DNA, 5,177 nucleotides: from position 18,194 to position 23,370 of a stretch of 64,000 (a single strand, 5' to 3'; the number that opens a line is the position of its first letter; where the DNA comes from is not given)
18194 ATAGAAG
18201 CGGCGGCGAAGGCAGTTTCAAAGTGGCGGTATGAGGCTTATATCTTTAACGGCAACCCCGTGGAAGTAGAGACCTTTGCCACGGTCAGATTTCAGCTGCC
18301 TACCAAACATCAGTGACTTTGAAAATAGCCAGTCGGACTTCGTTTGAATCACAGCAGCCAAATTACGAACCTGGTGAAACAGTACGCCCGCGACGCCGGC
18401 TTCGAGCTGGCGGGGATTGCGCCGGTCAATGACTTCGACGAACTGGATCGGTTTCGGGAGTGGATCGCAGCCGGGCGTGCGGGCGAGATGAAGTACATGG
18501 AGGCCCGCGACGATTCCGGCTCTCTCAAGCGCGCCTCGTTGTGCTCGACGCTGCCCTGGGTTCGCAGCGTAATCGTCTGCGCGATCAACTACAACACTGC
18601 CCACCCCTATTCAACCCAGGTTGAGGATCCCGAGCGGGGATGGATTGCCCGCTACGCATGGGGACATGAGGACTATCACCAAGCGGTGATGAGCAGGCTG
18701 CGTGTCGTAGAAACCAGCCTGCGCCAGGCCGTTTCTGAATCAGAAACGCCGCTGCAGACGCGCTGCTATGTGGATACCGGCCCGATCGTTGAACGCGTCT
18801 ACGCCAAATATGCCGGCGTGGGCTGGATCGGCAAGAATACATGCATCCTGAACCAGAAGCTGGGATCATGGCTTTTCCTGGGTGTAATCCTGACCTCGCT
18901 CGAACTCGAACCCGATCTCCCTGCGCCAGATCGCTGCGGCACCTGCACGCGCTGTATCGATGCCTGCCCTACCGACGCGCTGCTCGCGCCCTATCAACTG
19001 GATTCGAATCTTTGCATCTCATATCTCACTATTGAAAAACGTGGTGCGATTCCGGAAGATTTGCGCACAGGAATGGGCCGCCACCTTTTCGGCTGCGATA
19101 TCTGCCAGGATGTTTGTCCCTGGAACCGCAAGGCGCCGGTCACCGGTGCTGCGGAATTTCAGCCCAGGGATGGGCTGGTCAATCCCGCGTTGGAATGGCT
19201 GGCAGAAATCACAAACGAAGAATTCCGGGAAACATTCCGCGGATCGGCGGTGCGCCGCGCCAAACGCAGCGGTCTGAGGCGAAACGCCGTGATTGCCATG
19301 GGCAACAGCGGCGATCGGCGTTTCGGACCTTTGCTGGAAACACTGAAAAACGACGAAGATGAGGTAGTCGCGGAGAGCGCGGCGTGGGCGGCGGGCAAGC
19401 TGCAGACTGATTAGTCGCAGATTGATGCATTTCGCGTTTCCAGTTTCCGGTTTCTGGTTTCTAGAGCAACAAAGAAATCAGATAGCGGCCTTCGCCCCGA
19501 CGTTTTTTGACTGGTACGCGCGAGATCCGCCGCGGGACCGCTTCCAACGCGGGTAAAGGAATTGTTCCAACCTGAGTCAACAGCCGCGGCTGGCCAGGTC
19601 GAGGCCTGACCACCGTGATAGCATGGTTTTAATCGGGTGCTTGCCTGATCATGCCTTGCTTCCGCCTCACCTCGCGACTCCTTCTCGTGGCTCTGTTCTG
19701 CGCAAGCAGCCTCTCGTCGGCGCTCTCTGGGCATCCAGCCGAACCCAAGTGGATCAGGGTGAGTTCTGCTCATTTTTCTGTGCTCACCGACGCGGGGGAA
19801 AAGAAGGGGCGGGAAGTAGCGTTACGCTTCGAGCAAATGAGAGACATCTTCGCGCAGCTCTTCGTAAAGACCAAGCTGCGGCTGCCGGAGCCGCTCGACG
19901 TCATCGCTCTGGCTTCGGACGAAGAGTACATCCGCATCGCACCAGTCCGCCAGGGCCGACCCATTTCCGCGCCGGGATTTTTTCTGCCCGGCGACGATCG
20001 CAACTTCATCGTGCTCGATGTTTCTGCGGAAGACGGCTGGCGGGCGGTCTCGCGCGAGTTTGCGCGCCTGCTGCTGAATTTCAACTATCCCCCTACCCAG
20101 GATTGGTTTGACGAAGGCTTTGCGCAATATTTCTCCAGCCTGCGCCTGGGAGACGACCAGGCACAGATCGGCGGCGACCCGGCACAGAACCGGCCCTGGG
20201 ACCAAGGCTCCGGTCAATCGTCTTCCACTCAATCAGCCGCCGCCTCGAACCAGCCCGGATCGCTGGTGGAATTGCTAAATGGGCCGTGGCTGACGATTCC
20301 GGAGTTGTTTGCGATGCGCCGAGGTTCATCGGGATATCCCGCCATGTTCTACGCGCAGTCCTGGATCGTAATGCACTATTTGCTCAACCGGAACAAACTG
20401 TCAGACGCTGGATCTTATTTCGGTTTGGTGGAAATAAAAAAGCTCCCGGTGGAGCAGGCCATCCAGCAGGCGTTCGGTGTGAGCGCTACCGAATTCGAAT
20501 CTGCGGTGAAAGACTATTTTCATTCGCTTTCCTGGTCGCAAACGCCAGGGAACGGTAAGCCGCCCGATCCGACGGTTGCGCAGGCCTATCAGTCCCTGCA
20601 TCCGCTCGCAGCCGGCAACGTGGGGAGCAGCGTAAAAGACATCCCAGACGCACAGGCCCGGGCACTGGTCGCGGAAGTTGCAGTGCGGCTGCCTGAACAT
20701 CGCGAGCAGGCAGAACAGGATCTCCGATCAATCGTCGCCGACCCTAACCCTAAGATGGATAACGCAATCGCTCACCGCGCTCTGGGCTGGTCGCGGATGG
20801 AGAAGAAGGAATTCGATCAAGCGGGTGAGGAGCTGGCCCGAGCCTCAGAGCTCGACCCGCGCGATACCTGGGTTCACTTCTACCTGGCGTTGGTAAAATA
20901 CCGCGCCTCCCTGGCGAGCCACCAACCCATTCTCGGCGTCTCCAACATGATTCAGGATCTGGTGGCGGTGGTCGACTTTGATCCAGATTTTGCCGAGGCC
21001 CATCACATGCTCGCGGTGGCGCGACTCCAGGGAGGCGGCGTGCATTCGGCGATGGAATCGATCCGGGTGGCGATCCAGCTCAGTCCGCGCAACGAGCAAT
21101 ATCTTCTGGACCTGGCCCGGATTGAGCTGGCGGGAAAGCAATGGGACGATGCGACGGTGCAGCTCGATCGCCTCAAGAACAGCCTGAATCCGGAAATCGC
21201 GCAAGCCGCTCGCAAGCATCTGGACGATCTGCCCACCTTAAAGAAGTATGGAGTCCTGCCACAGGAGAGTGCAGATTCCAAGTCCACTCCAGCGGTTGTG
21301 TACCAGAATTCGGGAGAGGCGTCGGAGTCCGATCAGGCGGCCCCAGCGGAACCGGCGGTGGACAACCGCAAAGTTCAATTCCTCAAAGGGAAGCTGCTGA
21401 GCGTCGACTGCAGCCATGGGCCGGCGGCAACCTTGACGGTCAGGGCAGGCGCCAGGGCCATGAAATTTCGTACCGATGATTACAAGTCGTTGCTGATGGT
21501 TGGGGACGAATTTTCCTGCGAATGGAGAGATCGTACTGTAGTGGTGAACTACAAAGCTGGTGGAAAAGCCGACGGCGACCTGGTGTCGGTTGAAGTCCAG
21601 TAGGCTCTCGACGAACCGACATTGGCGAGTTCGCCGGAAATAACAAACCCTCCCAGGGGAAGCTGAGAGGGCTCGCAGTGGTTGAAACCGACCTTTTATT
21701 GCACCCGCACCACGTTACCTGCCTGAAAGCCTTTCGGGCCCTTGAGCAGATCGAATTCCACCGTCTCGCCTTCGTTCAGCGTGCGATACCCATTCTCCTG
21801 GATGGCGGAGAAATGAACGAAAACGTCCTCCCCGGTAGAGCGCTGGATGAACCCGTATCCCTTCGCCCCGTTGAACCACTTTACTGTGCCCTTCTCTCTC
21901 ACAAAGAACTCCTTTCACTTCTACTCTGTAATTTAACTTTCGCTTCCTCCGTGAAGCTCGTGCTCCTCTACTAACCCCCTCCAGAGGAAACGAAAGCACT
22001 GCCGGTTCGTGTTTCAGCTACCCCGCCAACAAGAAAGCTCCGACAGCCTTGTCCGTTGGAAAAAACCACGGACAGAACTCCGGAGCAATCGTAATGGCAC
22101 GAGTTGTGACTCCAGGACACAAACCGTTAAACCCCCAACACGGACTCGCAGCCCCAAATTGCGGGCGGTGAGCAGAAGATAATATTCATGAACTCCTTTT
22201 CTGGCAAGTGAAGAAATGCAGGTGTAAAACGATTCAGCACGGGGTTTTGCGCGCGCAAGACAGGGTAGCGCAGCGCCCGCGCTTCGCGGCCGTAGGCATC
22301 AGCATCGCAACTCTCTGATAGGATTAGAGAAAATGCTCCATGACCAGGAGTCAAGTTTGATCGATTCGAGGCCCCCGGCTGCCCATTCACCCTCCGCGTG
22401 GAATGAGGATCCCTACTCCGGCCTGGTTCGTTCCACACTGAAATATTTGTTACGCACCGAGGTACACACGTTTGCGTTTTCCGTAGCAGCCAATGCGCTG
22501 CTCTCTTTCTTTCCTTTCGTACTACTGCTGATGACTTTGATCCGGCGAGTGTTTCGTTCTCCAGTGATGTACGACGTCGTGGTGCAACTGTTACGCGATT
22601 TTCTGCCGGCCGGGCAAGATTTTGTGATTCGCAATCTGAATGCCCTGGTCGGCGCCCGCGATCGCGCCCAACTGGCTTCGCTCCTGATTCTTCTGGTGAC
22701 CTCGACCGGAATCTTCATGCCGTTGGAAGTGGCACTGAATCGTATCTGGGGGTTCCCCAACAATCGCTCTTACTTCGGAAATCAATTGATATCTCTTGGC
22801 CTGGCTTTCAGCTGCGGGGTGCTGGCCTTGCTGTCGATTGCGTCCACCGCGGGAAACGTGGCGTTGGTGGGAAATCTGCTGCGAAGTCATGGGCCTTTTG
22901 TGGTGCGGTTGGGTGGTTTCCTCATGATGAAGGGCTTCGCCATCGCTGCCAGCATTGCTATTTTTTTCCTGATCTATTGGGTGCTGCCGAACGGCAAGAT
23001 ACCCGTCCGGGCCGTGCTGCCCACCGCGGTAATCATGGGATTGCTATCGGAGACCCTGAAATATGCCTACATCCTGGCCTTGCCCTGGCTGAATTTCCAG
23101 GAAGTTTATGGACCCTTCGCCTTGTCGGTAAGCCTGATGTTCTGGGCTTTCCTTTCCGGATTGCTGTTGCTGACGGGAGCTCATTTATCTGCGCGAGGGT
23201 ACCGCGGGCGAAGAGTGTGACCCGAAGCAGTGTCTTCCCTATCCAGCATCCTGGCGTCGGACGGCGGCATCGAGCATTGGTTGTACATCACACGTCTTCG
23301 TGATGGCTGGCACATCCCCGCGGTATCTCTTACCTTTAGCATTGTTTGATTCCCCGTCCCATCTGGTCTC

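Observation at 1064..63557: One architecture in at least seven sequence families: intergenic arrays of degenerate 7-nt repeats arranged as inverted arms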

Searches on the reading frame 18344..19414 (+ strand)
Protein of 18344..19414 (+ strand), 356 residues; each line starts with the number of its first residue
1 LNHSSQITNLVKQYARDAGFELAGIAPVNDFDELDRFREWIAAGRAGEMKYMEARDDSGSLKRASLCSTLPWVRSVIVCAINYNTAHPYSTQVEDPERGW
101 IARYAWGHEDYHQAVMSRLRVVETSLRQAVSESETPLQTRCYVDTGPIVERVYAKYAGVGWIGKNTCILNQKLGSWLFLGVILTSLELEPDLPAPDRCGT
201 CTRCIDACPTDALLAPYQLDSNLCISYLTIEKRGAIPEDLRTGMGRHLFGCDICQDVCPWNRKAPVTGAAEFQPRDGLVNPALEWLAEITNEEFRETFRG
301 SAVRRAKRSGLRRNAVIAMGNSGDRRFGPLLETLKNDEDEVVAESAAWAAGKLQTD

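Call 34: search_protein_families(library=pfam, proteins=[window:18344-19414:+], max_evalue=0.001)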
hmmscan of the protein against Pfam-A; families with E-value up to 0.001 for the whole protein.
window:18344-19414:+ (356 aa): 7 families
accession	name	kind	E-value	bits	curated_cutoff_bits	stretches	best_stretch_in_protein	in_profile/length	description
PF13484.11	Fer4_16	-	1.2e-23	84.1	30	1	197-261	1-66/66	4Fe-4S double cluster binding domain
PF08331.15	QueG_DUF1730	-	6.9e-18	64.8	25.1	1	63-145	1-77/77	Epoxyqueuosine reductase QueG, DUF1730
PF13237.11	Fer4_10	-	1.1e-05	25.7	25.5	0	195-210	6-21/53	4Fe-4S dicluster domain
PF00037.32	Fer4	-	1.4e-05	25.1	21.1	1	195-213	5-23/24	4Fe-4S binding domain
PF13646.12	HEAT_2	-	6.4e-05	23.6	27.7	1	282-349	20-86/88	HEAT repeats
PF13187.11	Fer4_9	-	0.00016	22.1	27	0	196-212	35-51/52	4Fe-4S dicluster domain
PF14697.11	Fer4_21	-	0.00062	20.3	35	0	196-212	39-56/59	4Fe-4S dicluster domain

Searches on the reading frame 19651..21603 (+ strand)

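Call 34: search_protein_families(library=pfam, proteins=[window:19651-21603:+], max_evalue=0.001)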
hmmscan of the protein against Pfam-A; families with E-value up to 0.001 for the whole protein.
window:19651-21603:+ (650 aa): 4 families
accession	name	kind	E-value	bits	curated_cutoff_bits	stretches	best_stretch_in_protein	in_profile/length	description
PF13414.12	TPR_11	-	1e-07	32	26.8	0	383-418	5-40/42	TPR repeat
PF14559.12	TPR_19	-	2e-06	28.4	25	0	467-514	10-57/68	Tetratricopeptide repeat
PF13431.12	TPR_17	-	1.1e-05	25.8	24.4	0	441-462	6-27/34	Tetratricopeptide repeat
PF07719.23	TPR_2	-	7.1e-05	23.1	27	0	372-405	1-34/34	Tetratricopeptide repeat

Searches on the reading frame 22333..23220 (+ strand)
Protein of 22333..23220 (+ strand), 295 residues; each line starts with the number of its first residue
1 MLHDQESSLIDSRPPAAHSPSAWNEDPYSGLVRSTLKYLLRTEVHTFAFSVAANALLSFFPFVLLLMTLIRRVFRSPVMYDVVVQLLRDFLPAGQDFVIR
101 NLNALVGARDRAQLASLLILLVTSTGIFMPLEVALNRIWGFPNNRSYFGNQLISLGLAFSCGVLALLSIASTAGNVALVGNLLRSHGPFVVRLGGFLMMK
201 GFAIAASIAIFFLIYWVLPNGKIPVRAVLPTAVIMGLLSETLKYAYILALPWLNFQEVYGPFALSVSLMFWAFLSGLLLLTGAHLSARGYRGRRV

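Call 35: search_protein_families(library=pfam, proteins=[window:22333-23220:+], max_evalue=0.001)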
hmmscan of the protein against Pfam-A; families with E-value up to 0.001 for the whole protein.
window:22333-23220:+ (295 aa): 1 family
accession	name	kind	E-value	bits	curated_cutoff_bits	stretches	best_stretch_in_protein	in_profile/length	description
PF03631.20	Virul_fac_BrkB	-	4.2e-34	118.8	33.7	1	43-287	4-253/259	Virulence factor BrkB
